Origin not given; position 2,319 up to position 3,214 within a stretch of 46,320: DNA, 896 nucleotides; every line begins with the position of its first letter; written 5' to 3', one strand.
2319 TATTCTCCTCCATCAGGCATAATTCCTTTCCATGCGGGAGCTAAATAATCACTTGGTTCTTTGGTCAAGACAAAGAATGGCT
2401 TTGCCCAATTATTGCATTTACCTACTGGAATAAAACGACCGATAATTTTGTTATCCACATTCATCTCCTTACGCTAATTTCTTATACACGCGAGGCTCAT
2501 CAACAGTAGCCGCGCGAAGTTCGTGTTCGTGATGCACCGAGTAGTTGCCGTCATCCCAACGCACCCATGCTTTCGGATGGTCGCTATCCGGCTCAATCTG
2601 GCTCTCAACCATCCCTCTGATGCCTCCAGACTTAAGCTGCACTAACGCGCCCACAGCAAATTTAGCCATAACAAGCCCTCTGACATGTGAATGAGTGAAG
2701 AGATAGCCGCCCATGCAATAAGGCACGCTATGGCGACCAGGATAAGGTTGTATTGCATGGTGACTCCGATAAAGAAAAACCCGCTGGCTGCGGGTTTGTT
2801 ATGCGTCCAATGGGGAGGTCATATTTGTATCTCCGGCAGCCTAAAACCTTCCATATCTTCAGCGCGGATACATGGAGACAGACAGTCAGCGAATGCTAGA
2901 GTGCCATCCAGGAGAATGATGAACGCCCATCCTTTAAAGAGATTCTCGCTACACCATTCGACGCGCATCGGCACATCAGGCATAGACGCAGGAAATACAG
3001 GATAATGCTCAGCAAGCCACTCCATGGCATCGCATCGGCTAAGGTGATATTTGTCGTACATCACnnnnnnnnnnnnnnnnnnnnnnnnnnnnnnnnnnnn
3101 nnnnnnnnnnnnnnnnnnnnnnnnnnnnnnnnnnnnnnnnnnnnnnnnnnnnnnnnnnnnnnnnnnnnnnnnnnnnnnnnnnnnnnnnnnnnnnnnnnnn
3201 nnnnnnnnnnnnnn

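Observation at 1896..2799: Terminator-bounded two-gene moron (DUF2158-like plus an unknown 181-aa protein) near int/xis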

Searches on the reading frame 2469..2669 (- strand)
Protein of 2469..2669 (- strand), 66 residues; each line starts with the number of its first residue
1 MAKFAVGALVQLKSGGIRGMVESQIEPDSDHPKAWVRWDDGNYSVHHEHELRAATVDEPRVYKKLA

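Call 4: search_protein_families(library=pfam, proteins=[window:2469-2669:-], max_evalue=0.1)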
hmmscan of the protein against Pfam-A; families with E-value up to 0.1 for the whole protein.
window:2469-2669:- (66 aa): 0 families

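Call 5: search_protein_families(library=phrogs, proteins=[window:2469-2669:-], max_evalue=0.01)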
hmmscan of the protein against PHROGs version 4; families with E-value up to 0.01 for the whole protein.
window:2469-2669:- (66 aa): 2 families
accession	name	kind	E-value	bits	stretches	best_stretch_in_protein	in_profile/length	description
phrog_1690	-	unknown function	2.4e-23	82.4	1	2-60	1-62/63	-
phrog_3261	-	unknown function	0.0028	19.1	1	1-47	10-53/108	-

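Call 9: search_protein_families(library=pfam, proteins=[window:2469-2669:-], max_evalue=10)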
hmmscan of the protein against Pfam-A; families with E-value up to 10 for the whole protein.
window:2469-2669:- (66 aa): 1 family
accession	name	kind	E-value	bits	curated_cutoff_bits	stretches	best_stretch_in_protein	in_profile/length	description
PF09926.15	DUF2158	-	0.21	11.8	22.3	1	6-18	2-14/50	Uncharacterized small protein (DUF2158)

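Call 13: search_protein_families(library=ncbifam, proteins=[window:2469-2669:-], max_evalue=1)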
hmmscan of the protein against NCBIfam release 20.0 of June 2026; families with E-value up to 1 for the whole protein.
window:2469-2669:- (66 aa): 0 families

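Call 14: search_protein_families(library=padloc, proteins=[window:2469-2669:-], max_evalue=1)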
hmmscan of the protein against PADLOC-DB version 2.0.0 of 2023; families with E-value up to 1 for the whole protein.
window:2469-2669:- (66 aa): 0 families

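Call 16: search_solved_structures(query=window:2469-2669:-, max_evalue=10)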
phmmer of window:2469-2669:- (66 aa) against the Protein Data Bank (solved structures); distinct sequences matched with E-value up to 10: 1.
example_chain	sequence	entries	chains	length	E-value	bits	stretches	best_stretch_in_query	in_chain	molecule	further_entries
6ymv_A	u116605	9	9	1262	1.4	12.8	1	11-60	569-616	DNA-directed RNA polymerase, mitochondrial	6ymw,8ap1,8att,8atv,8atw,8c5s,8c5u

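Call 37: find_homologous_proteins(query=window:2469-2669:-)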
Query window:2469-2669:- (66 aa): 71 proteins with E <= 0.001 among 72 candidates.
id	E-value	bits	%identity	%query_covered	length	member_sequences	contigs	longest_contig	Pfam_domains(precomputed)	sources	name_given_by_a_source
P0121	8.6e-37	141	98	100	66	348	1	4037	-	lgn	-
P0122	2.4e-35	137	92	100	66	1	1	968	-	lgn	-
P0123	6.3e-35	135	95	100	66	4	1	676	-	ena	-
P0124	9.3e-35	135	94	100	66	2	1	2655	-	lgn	-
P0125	3.5e-33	130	91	100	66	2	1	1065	-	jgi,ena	-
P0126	1.8e-32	128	86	100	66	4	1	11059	-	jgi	-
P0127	2.6e-31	124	89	100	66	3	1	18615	-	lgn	-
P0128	7.0e-31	123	83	100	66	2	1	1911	-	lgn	-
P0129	5.4e-30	120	82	100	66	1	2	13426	-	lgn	-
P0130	1.1e-29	119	82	100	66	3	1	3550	-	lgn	-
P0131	2.1e-29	118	85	100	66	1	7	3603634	-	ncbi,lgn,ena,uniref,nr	ncbi:hypothetical protein [Candidatus Erwinia dacicola]|uniref:DUF2158 domain-containing protein n=2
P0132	2.8e-29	118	82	100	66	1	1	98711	-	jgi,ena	-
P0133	3.7e-29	117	83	100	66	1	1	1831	-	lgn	-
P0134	5.8e-29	117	79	100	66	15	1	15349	-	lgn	-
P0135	6.8e-29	116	83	100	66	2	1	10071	-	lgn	-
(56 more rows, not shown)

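Call 39: search_protein_families(library=pfam, alignment_id=A3, max_evalue=1)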
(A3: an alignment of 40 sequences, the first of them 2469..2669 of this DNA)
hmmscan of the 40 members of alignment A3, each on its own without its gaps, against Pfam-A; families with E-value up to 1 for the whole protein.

A. member 1, window:2469-2669:- (66 aa): 1 family
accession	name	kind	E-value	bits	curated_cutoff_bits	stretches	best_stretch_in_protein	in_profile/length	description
PF09926.15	DUF2158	-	0.21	11.8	22.3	1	6-18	2-14/50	Uncharacterized small protein (DUF2158)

B. families by the number of members that match (of 40 scanned): 12 families
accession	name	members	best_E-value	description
PF09926.15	DUF2158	14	0.032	Uncharacterized small protein (DUF2158)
PF08755.16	YccV-like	10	0.00012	Hemimethylated DNA-binding protein YccV like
PF08940.17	DUF1918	5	0.014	Domain of unknown function (DUF1918)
PF22483.2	Mu-transpos_C_2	2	0.077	Mu transposase, C-terminal domain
PF21743.3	PTM_DIR17_Tudor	2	0.13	PTM/DIR17-like, Tudor domain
PF13794.12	MiaE_2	1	0.017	tRNA-(MS[2]IO[6]A)-hydroxylase (MiaE)-like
PF10681.14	Rot1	1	0.08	Chaperone for protein-folding within the ER, fungal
PF06465.18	DUF1087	1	0.13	CHD subfamily II, DUF1087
PF12320.13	SbcD_C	1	0.16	Type 5 capsule protein repressor C-terminal domain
PF23887.1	Phage_Gene47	1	0.17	Phage L5 gene 47-like protein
PF23614.1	DUF7141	1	0.17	Domain of unknown function (DUF7141)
PF22097.1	McpB_HAMP_1st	1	0.24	Methyl-accepting chemotaxis protein McpB, first HAMP domain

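Call 40: search_solved_structures(query=A3, max_evalue=10)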
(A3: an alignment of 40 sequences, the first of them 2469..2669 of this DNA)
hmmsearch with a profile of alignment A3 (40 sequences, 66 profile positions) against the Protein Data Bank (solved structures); distinct sequences matched with E-value up to 10: 4.
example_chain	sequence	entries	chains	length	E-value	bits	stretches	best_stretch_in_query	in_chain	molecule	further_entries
8jvz_A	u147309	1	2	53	0.64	13.3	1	5-42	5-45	mkaL2_v1_SH3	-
9xab_1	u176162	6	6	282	0.82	12.9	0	9-26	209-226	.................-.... protein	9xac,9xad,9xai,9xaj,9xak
6obt_A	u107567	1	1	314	1.3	12.2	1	14-52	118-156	Borrelidin polyketide synthase, type I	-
8bl6_A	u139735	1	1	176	2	11.6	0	18-46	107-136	dIG14-scdim-EF62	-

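Call 41: find_related_loci(query=A3, collection=viral_contigs, flank=4000)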
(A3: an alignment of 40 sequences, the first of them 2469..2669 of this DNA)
Query A3 (66 aa) in viral_contigs; peptide patterns used: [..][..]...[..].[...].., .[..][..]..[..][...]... (x = any residue, [..] = any of these).
250 stretches matched a pattern; 187 encode a relative of the query (tblastn E <= 1e-3); the best 80 are kept; 80 distinct loci.
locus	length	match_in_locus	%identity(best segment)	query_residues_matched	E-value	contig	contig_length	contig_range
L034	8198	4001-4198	98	1-66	2e-42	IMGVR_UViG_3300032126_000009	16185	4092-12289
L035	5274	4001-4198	100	1-66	1e-42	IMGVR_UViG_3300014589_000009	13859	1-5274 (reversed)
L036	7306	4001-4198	100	1-66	8e-42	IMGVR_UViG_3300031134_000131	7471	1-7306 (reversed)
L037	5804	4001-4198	98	1-66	2e-41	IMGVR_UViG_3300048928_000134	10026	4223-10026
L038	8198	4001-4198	98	1-66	2e-41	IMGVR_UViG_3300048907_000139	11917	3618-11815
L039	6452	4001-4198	97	1-66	2e-41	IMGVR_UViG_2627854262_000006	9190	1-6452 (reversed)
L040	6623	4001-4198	98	1-66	2e-41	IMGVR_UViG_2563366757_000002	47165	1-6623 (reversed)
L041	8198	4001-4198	97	1-66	3e-41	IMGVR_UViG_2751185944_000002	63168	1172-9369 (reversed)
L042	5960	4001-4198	97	1-66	3e-41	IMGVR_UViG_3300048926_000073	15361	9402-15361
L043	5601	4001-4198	95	1-66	6e-41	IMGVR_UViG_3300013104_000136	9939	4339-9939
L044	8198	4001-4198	95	1-66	9e-41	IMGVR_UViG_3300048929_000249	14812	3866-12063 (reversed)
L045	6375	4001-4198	95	1-66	2e-40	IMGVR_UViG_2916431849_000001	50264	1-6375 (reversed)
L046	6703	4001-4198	94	1-66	2e-40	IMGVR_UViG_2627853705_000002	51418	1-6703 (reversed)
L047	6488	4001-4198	94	1-66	2e-40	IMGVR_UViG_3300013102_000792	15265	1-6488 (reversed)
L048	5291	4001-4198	92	1-66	2e-40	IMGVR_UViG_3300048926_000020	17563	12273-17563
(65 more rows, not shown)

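Call 48: search_dna_similar(query=window:2469-2669:-, collection=phages, mode=protein, max_rows=30, max_evalue=0.001)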
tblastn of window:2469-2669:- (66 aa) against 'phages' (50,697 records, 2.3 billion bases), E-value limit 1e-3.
Records with a match: 37; places in all: 38; records where one place covers at least 80% of the query: 5.
Best place of each record, by identity: 95-99% 2; 60-80% 2; <60% 33.
By first word of the organism name: Klebsiella 27; Escherichia 5; Enterobacter 2; Pseudomonas 1; Acinetobacter 1; Phage 1.
By host as written in the record: Klebsiella pneumoniae 17; - 4; Escherichia coli 2; Klebsiella pneumoniae 0915 2; Klebsiella pneumoniae 15-38 2; Escherichia sp. 2; Klebsiella pneumoniae GZ-1 2; Enterobacter cloacae (BPA MR E3) 1; and 5 more.
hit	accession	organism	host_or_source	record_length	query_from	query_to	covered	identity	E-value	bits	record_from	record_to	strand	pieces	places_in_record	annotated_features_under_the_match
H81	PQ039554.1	Enterobacter phage vB_Ecl_MII_003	Enterobacter cloacae (BPA MR E3)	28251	1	66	100%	98.5%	2e-37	135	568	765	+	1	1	hypothetical protein (x2)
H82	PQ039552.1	Enterobacter phage vB_Ecl_MII_001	Enterobacter cloacae ATCC 50398 MR2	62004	1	66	100%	98.5%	2e-37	135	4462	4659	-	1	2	rasttk_feature_creation_tool=svr_big_repeats | svr_condense_repeats | hypothetical protein (x2)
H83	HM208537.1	Escherichia phage HK639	Escherichia coli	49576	1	66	100%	71.2%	5e-26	103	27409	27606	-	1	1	unknown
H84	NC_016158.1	Escherichia phage HK639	Escherichia coli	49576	1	66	100%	71.2%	5e-26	103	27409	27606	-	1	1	hypothetical protein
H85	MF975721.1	Pseudomonas phage VW-6B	Pseudomonas fluorescens W-6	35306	3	65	95%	34.9%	8e-4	40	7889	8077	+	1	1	hypothetical protein | streptogramin lyase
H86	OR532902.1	Klebsiella phage RCIP0108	Klebsiella pneumoniae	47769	1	52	79%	39.6%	6e-6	47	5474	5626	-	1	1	hypothetical protein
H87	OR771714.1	Klebsiella phage vB_KpnM_KpVB3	Klebsiella pneumoniae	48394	1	52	79%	39.6%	6e-6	47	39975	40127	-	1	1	hypothetical protein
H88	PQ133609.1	Klebsiella phage P5026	Klebsiella pneumoniae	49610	1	52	79%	39.6%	2e-5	45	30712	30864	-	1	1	hypothetical protein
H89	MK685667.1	Klebsiella phage vB_KpnM_IME346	-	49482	1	52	79%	39.6%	2e-5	45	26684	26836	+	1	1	hypothetical protein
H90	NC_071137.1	Klebsiella phage vB_KpnM_IME346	-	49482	1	52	79%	39.6%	2e-5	45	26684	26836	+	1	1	hypothetical protein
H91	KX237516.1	Klebsiella phage vB_KpnM_KpV52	Klebsiella pneumoniae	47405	1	52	79%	39.6%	2e-5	45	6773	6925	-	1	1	hypothetical protein (x2)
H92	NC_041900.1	Klebsiella phage vB_KpnM_KpV52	Klebsiella pneumoniae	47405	1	52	79%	39.6%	2e-5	45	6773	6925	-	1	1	hypothetical protein (x2)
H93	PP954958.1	Klebsiella phage KpTRp1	Klebsiella pneumoniae K2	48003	1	52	79%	39.6%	2e-5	45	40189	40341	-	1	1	none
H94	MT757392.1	Klebsiella phage vB_KleM_KB2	Klebsiella pneumoniae 0915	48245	1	52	79%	39.6%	2e-5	45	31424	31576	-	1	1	hypothetical protein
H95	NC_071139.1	Klebsiella phage vB_KleM_KB2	Klebsiella pneumoniae 0915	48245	1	52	79%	39.6%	2e-5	45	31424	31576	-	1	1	hypothetical protein | endolytic peptidoglycan transglycosylase RlpA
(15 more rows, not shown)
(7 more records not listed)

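Call 49: get_annotated_region(hit=H84, flank=3000)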
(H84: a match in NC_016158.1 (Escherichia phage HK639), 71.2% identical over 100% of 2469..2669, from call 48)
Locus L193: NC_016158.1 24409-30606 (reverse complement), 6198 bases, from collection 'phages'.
description: Escherichia phage HK639, complete genome.
organism: Escherichia phage HK639 (NCBI taxid 906669)
taxonomy: Viruses; Duplodnaviria; Heunggongvirae; Uroviricota; Caudoviricetes
host: Escherichia coli; source: -; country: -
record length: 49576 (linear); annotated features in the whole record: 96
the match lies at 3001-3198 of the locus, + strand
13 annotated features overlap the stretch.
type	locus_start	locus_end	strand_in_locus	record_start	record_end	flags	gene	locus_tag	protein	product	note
CDS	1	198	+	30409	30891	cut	-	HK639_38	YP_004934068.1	Mu Gam-like end protection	-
CDS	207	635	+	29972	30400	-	-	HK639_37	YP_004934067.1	regulator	-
CDS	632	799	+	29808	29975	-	-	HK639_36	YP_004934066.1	hypothetical protein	-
CDS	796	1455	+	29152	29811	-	-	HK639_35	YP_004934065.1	DNA methyltransferase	-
CDS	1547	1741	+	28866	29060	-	-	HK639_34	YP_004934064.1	hypothetical protein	-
CDS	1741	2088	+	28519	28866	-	-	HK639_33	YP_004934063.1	hypothetical protein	-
CDS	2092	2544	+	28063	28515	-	-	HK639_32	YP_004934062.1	hypothetical protein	-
CDS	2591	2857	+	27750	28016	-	-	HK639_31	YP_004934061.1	hypothetical protein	-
regulatory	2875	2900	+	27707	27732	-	-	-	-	terminator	-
CDS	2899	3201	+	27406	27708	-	-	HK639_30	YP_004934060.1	hypothetical protein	-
CDS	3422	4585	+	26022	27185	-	-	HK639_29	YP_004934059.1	integrase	-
CDS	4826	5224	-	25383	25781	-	-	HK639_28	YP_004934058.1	UmuD-like protein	-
CDS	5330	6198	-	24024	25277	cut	-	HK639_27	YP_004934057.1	tail fiber protein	-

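Call 60: predict_structure(alignment_id=A3)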
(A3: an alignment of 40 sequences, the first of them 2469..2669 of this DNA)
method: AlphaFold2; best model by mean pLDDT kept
length: 66 residues; sequences in the alignment: 40
mean_pLDDT: 82.8   pTM: 0.67
mean pLDDT of the five models: 82.8, 82.6, 76.5, 75.6, 64.0
residues with pLDDT >= 90: 33; 70-90: 22; 50-70: 4; < 50: 7
segments of 3 or more residues with pLDDT < 50: 59-62, 64-66
pLDDT, mean of each block of 10 residues (from residue 1): 85 89 89 93 92 70 47
secondary structure, 60 per line:
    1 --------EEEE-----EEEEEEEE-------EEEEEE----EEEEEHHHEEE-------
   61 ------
elements in order: E9-12 E18-25 E33-38 E43-47 E51-53

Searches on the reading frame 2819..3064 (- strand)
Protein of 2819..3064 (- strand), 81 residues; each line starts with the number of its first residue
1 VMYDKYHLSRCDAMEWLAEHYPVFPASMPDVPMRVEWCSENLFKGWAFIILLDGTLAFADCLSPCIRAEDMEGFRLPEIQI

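Call 4: search_protein_families(library=pfam, proteins=[window:2819-3064:-], max_evalue=0.1)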
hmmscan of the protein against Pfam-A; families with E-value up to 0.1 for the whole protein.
window:2819-3064:- (81 aa): 0 families

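Call 5: search_protein_families(library=phrogs, proteins=[window:2819-3064:-], max_evalue=0.01)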
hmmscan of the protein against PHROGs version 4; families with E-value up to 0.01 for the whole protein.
window:2819-3064:- (81 aa): 1 family
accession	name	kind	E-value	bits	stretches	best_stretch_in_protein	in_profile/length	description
phrog_34180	-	unknown function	2.5e-35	121.4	1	2-79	5-82/90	-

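Call 13: search_protein_families(library=ncbifam, proteins=[window:2819-3064:-], max_evalue=1)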
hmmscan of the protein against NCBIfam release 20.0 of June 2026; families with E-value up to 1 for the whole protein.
window:2819-3064:- (81 aa): 1 family
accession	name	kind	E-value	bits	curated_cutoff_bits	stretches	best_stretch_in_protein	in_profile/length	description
TIGR04113.1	cas_csx17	equivalog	0.17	10.6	150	1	33-63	227-257/718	type I-G CRISPR-associated protein Cas8g1/Csx17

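Call 14: search_protein_families(library=padloc, proteins=[window:2819-3064:-], max_evalue=1)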
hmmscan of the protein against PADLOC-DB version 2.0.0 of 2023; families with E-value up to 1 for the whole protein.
window:2819-3064:- (81 aa): 1 family
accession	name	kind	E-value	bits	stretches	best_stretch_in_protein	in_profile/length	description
PDLC01026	Cas8g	-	0.044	10.6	1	33-63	227-257/718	"CRISPR-associated protein Csx17, subtype Dpsyc"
